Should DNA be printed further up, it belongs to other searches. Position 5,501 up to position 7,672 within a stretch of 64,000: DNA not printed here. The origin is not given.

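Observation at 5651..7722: Membrane-spanning Rad50/SMC-like ATPase coupled to a 67-aa ORF, with no nuclease partner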

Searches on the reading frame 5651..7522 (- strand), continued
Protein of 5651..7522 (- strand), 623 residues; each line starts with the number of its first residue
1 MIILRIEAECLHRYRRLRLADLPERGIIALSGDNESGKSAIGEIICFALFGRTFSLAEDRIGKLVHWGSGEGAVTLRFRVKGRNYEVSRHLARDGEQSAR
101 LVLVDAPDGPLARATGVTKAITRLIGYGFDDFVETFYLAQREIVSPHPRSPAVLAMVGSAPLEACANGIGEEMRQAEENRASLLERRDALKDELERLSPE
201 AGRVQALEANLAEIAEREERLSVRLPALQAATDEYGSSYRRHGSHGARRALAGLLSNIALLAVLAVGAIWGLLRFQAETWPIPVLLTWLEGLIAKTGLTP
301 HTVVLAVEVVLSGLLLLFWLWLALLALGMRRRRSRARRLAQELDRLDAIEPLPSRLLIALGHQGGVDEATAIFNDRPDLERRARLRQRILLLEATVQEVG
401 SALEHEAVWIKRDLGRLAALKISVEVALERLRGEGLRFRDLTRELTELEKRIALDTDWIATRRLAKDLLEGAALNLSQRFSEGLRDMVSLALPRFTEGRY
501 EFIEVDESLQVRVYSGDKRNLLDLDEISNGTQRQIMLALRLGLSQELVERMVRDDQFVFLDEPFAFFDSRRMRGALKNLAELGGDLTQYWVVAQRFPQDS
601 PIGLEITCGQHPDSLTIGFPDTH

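Call 62: search_solved_structures(query=A2, max_evalue=0.001, show_alignments=2)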
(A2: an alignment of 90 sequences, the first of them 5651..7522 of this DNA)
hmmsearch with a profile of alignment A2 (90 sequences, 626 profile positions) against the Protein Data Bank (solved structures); distinct sequences matched with E-value up to 0.001: 16.
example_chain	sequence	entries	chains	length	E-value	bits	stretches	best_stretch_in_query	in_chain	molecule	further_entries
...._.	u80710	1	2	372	2.8e-38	135.4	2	1-218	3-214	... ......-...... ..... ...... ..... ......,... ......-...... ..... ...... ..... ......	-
3aux_A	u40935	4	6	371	1.7e-37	132.9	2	1-218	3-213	DNA double-strand break repair rad50 ATPase | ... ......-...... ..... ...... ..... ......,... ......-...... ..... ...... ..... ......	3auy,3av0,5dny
3tho_A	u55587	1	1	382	8.6e-15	57.8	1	24-217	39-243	Probable DNA double-strand break repair Rad50 ATPase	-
3qf7_A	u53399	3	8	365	9e-15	57.8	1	24-217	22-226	Rad50 | Probable DNA double-strand break repair Rad50 ATPase,Probable DNA double-strand break repa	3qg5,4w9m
3qku_A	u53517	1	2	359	4.8e-10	42.2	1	424-598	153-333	DNA double-strand break repair rad50 ATPase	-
3qkt_A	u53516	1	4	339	1.6e-09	40.4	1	486-598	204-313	DNA double-strand break repair rad50 ATPase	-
4nck_A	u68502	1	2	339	4.2e-09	39.1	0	486-598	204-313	DNA double-strand break repair Rad50 ATPase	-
4nch_A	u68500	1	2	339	2.4e-08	36.6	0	485-598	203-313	DNA double-strand break repair Rad50 ATPase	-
4nci_A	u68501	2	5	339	3.9e-08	35.9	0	486-598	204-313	DNA double-strand break repair Rad50 ATPase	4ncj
3qkr_B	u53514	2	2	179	1.3e-05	27.5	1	449-598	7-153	DNA double-strand break repair rad50 ATPase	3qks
1ii8_B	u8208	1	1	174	3.3e-05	26.2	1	481-598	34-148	Rad50 ABC-ATPase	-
5xns_A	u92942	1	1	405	5.7e-05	25.4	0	25-69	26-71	Chromosome partition protein Smc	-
5xei_A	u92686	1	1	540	6e-05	25.3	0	25-65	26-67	Chromosome partition protein Smc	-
1f2t_B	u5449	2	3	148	6.9e-05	25.1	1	486-598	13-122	RAD50 ABC-ATPASE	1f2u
6s6v_C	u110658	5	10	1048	0.00019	23.7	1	24-461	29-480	Nuclease SbcCD subunit C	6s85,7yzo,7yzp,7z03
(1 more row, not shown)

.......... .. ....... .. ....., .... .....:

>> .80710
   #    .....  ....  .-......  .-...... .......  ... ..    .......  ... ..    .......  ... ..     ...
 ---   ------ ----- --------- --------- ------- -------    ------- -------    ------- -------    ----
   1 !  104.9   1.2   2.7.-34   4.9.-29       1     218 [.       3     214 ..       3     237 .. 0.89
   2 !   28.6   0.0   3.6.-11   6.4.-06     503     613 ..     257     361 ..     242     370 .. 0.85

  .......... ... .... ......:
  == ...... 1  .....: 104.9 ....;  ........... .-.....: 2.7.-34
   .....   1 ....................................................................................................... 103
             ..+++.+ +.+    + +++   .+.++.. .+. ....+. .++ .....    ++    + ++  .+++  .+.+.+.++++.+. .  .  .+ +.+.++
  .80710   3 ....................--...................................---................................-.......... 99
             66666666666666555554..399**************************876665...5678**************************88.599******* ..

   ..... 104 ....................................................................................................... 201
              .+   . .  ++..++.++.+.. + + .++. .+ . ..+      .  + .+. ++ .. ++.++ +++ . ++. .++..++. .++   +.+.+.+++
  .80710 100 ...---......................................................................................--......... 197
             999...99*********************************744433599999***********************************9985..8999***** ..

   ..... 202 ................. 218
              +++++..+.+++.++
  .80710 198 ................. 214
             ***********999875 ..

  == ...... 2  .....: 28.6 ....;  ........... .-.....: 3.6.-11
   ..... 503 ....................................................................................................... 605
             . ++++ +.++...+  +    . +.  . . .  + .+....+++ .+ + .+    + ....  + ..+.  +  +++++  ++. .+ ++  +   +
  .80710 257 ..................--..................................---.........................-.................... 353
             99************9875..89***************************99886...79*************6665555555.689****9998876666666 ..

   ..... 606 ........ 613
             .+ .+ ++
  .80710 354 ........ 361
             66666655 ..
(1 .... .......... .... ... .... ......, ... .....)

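Call 64: search_dna_similar(query=window:5651-7522:-, collection=phages, mode=protein, max_evalue=0.00001, max_rows=10)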
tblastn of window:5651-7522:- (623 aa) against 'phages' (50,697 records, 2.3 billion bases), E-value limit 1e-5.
No match.

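Call 69: search_protein_representatives(alignment_id=A2)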
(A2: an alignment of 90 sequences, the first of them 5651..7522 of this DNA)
Query: 90 sequences, 626 profile positions. Proteins with E-value up to 0.001 (for the whole library): 19711; up to 1e-10: 5828; up to 1e-30: 546. The best 150 are listed.
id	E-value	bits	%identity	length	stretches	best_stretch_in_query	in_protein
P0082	2.9e-246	835.8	-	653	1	1-618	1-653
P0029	6.8e-246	834.5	-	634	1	1-622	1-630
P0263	4.3e-244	828.6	-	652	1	1-619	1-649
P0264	8.1e-239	811.1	-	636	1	1-620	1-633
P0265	4.0e-238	808.9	-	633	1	1-619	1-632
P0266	3.4e-237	805.8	-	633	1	1-621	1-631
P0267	1.7e-235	800.2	-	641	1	1-620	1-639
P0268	1.8e-235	800.1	-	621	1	1-620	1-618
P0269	1.3e-234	797.2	-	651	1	1-619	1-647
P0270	2.0e-233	793.3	-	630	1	1-620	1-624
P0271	4.9e-233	792.1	-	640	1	1-620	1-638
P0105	3.7e-231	785.8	-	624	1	1-622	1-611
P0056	9.6e-227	771.3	-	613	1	1-619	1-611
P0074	1.7e-226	770.4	-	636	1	1-619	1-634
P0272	2.4e-225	766.6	-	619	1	1-617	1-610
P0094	9.5e-208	708.5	-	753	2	161-621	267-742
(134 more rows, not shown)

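Call 71: find_encoding_contigs(protein=P0094, flank=7000, max_places=3)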
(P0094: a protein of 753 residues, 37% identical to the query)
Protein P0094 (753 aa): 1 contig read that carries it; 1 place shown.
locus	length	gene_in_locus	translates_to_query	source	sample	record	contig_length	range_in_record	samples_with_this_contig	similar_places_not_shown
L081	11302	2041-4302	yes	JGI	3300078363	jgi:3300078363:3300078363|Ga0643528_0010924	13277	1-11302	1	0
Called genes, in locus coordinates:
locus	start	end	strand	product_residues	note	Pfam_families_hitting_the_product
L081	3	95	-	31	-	?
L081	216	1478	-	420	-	-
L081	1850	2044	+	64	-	-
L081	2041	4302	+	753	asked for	PF02463:SMC_N (weak), PF13476:AAA_23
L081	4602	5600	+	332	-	PF00288:GHMP_kinases_N, PF08544:GHMP_kinases_C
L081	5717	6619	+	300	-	PF09176:Mpt_N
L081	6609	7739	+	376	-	PF02655:ATP-grasp_3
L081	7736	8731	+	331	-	PF02289:MCH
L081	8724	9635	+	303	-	PF18030:Rimk_N (weak), PF02655:ATP-grasp_3 (faint), PF08443:RimK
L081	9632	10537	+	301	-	PF01874:CitG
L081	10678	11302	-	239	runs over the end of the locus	PF00977:His_biosynth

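Call 74: find_encoding_contigs(protein=P0103, flank=7000, max_places=3)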
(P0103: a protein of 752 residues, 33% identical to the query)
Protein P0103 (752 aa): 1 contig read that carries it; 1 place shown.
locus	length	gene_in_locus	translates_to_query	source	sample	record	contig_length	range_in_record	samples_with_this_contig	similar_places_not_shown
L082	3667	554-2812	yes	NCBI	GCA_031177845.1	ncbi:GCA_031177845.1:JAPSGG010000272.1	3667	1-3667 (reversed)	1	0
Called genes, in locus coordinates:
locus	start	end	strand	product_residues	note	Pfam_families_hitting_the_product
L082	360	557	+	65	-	-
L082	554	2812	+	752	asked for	PF02463:SMC_N, PF13476:AAA_23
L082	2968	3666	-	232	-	?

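Call 77: list_cluster_members(proteins=[window:5651-7522:-, P0103, P0053, P0108, P0006, P0034, P0060, P0087])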
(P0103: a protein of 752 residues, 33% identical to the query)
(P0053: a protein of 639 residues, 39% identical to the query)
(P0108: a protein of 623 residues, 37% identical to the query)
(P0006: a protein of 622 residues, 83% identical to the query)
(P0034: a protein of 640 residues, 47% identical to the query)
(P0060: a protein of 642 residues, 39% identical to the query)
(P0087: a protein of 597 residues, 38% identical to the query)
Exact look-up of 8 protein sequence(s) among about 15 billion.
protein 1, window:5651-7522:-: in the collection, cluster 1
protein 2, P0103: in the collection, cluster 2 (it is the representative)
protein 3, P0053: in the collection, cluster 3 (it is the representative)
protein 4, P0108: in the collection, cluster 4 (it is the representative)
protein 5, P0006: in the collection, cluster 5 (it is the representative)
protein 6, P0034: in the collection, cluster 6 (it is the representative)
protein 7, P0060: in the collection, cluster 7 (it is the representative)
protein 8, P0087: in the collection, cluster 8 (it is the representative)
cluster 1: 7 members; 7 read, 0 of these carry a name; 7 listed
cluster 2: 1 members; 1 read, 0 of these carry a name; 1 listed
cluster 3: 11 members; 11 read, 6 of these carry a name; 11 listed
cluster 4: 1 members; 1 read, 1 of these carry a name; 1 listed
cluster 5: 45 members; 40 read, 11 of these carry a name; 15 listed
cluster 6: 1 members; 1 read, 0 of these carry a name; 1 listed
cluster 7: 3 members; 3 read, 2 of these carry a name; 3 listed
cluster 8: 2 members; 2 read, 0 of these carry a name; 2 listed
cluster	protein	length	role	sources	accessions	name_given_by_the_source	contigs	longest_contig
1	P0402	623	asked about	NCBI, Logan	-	-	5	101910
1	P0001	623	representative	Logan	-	-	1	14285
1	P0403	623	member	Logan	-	-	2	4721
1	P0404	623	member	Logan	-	-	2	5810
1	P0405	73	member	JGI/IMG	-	-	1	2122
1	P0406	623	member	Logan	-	-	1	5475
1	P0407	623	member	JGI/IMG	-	-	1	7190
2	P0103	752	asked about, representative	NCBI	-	-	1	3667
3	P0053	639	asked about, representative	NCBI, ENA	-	-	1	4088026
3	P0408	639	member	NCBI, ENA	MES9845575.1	MAG: AAA family ATPase [Candidatus Sedimenticola sp. 6PFRAG5]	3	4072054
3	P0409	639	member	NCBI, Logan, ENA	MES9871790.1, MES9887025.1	MAG: AAA family ATPase [Candidatus Sedimenticola sp. 6PFRAG7]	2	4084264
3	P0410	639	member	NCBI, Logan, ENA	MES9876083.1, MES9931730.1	MAG: AAA family ATPase [Candidatus Sedimenticola sp. PURPLELP]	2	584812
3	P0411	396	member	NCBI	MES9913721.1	MAG: AAA family ATPase, partial [Candidatus Sedimenticola sp. 4PFRAG1]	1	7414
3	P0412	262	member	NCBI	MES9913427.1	MAG: hypothetical protein ABW126_13635, partial [Candidatus Sedimenticola sp. 4PFRAG1]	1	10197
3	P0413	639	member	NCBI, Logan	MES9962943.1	MAG: AAA family ATPase [Candidatus Sedimenticola sp. 20ELBAFRAG]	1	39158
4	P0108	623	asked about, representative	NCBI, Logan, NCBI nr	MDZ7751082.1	MAG: AAA family ATPase [Gammaproteobacteria bacterium] | AAA family ATPase [Gammaproteobacteria bacterium]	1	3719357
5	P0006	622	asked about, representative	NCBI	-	-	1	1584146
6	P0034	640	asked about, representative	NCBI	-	-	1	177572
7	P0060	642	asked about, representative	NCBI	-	-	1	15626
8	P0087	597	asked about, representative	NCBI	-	-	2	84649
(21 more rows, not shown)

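Call 84: search_protein_families(library=pfam, alignment_id=A1, max_evalue=0.01)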
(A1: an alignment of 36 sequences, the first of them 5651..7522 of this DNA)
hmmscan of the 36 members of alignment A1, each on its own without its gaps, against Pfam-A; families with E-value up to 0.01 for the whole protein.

A. member 1, window:5651-7522:- (623 aa): 2 families
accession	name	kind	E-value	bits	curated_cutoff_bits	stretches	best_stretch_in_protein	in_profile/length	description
PF13476.12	AAA_23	-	3.7e-10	41.2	27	1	24-219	18-184/201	AAA domain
PF02463.25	SMC_N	-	4.7e-07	29.9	40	1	5-594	4-197/220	RecF/RecN/SMC N terminal domain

B. families by the number of members that match (of 36 scanned): 19 families
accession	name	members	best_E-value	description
PF13476.12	AAA_23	36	1.2e-14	AAA domain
PF02463.25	SMC_N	36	3.4e-12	RecF/RecN/SMC N terminal domain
PF13558.12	SbcC_Walker_B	28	1.8e-05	SbcC/RAD50-like, Walker B motif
PF13175.12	AAA_15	19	4e-07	AAA ATPase domain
PF13304.12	AAA_21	15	8.6e-07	AAA domain, putative AbiEii toxin, Type IV TA system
PF13514.12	AAA_27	8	0.00014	AAA domain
PF13555.12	AAA_29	5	0.0031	P-loop containing region of AAA domain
PF20990.2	DUF2207_C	2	0.0017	Predicted membrane protein (DUF2207) C-terminal domain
PF10473.14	CENP-F_leu_zip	1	1.4e-06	Leucine-rich repeats of kinetochore protein Cenp-F/LEK1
PF25450.1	Rab11-FIP3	1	0.00084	Rab11-FIP3-like domain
PF19443.4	DAHL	1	0.0027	DAHL domain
PF07264.17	EI24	1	0.0032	Sulfate transporter CysZ/Etoposide-induced protein 2.4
PF09969.14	DUF2203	1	0.0034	Uncharacterized conserved protein (DUF2203)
PF03938.19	OmpH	1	0.0048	Outer membrane protein (OmpH-like)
PF16740.10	SKA2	1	0.0049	Spindle and kinetochore-associated protein 2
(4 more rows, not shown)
